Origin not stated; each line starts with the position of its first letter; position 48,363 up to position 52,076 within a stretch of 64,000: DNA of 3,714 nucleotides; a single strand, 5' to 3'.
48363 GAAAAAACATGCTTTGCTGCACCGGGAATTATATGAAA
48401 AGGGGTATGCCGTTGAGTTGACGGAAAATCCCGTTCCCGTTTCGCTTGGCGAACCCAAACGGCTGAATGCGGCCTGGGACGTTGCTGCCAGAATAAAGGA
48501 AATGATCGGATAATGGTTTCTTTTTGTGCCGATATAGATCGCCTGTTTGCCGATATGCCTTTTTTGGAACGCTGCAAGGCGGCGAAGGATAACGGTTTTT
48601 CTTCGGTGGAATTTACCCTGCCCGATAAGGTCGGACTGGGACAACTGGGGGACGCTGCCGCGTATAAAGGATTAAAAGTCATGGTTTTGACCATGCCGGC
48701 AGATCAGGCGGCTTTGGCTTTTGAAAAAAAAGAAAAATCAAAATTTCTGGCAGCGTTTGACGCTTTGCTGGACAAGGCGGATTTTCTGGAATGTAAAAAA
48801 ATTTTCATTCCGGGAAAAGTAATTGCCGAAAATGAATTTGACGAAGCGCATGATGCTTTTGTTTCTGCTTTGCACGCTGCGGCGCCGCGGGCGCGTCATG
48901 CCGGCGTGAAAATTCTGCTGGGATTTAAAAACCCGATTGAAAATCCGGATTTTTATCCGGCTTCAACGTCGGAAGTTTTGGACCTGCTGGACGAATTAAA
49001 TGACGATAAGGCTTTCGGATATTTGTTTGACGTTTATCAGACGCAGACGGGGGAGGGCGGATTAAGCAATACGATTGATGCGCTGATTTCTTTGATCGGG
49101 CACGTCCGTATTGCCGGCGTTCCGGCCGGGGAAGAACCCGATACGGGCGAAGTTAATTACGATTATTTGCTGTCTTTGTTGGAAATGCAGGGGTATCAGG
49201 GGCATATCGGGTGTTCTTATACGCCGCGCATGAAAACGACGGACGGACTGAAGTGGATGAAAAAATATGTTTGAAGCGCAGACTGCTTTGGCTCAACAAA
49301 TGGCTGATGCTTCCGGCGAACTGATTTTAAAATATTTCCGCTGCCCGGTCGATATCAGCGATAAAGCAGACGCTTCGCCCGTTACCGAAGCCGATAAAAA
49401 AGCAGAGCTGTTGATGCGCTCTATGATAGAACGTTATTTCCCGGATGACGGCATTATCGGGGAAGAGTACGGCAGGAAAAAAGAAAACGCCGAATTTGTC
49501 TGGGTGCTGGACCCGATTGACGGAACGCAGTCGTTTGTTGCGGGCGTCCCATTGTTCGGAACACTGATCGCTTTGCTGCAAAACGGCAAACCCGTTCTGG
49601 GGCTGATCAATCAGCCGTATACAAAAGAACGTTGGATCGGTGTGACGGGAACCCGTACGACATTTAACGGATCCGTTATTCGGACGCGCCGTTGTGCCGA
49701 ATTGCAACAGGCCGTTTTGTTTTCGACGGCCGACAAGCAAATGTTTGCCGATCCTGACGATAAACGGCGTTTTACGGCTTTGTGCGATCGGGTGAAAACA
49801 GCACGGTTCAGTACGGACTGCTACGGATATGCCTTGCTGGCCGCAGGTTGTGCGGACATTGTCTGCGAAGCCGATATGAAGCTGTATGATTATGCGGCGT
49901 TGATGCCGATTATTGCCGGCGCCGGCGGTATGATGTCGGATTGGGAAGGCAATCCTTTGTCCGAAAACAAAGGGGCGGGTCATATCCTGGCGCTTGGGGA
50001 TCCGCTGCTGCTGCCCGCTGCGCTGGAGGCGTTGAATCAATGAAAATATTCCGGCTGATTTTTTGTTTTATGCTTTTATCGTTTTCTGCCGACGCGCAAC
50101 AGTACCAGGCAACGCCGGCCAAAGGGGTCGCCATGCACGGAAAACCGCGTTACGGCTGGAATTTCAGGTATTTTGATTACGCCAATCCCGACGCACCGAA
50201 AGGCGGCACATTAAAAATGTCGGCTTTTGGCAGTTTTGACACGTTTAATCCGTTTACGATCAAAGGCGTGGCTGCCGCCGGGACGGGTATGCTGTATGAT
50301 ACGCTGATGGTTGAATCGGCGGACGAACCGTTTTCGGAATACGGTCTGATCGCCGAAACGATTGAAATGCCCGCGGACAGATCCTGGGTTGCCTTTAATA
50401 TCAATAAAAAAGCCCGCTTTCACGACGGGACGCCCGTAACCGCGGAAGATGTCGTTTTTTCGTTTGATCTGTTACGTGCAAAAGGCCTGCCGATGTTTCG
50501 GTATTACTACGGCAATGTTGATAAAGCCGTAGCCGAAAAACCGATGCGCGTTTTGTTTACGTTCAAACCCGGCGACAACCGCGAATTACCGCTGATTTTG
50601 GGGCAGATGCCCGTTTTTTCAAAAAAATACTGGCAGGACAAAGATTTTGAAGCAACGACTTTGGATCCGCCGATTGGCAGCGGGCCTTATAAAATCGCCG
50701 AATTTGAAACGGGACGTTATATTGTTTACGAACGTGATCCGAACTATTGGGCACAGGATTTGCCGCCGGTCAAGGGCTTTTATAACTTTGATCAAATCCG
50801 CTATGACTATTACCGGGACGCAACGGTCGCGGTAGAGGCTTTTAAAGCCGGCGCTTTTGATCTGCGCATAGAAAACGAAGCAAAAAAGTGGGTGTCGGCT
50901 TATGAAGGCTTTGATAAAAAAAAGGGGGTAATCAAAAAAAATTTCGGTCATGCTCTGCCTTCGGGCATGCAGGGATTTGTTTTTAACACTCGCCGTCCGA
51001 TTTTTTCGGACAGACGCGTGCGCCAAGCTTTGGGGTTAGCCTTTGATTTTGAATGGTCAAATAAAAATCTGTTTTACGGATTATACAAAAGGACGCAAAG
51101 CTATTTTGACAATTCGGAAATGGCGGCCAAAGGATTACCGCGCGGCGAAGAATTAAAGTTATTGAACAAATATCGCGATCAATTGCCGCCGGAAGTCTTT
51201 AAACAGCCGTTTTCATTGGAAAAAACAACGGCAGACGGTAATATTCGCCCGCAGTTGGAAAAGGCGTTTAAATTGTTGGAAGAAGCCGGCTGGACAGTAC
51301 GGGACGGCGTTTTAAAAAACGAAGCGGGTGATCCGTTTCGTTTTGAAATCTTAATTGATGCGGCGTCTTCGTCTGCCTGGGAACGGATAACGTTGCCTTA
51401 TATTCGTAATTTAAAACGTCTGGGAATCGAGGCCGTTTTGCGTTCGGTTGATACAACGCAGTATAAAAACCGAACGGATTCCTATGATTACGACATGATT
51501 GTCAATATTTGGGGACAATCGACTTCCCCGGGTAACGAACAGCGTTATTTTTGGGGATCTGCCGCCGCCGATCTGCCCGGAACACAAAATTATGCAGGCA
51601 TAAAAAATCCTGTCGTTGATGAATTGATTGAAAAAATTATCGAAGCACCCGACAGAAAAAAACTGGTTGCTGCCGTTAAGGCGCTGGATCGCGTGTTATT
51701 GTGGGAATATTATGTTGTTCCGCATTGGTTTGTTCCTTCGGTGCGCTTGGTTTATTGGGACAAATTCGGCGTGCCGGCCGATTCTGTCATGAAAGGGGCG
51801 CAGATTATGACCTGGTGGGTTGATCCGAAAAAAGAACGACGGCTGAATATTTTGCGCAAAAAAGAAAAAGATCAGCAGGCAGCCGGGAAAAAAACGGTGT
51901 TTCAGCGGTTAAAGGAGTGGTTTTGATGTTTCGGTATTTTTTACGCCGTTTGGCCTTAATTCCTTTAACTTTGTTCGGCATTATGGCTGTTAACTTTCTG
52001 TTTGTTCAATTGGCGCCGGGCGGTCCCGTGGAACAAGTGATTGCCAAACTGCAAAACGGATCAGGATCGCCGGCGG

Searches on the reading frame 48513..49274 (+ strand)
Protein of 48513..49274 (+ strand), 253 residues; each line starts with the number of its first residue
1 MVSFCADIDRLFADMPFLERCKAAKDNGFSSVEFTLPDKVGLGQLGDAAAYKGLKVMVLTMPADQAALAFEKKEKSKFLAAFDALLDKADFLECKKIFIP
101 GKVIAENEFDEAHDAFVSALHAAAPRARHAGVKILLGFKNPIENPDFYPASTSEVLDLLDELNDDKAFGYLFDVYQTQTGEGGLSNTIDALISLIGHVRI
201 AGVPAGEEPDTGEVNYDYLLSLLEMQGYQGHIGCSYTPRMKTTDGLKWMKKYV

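Call 29: search_protein_families(library=pfam, proteins=[window:48513-49274:+], max_evalue=0.00001)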
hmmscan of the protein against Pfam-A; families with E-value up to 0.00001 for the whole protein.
window:48513-49274:+ (253 aa): 1 family
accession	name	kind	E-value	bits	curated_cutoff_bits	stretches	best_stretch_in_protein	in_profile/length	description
PF01261.30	AP_endonuc_2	-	2.1e-24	87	31.1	1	22-252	2-249/249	Xylose isomerase-like TIM barrel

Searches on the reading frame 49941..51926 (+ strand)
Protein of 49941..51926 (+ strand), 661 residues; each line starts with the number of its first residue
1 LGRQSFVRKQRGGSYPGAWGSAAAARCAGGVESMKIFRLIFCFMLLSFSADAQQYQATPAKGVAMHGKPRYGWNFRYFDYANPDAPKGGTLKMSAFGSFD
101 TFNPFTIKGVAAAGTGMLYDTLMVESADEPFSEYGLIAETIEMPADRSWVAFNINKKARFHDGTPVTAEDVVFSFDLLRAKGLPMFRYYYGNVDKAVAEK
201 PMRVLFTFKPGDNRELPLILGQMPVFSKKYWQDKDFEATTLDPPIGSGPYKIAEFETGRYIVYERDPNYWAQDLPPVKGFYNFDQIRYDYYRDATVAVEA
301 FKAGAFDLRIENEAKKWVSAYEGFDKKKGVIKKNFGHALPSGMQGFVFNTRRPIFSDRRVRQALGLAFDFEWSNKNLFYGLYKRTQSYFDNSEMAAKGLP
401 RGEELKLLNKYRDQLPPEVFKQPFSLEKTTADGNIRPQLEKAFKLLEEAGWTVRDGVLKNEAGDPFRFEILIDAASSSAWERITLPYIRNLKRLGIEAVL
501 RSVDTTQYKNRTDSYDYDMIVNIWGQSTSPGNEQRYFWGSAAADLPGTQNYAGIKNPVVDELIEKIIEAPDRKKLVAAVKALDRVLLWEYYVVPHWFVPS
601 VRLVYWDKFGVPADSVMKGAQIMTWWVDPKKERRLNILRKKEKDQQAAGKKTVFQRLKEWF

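Call 29: search_protein_families(library=pfam, proteins=[window:49941-51926:+], max_evalue=0.00001)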
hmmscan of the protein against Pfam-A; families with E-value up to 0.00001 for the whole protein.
window:49941-51926:+ (661 aa): 1 family
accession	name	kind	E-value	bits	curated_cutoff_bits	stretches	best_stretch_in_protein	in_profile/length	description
PF00496.27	SBP_bac_5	-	4e-68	230.6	32.4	1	136-541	5-363/368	Bacterial extracellular solute-binding proteins, family 5 Middle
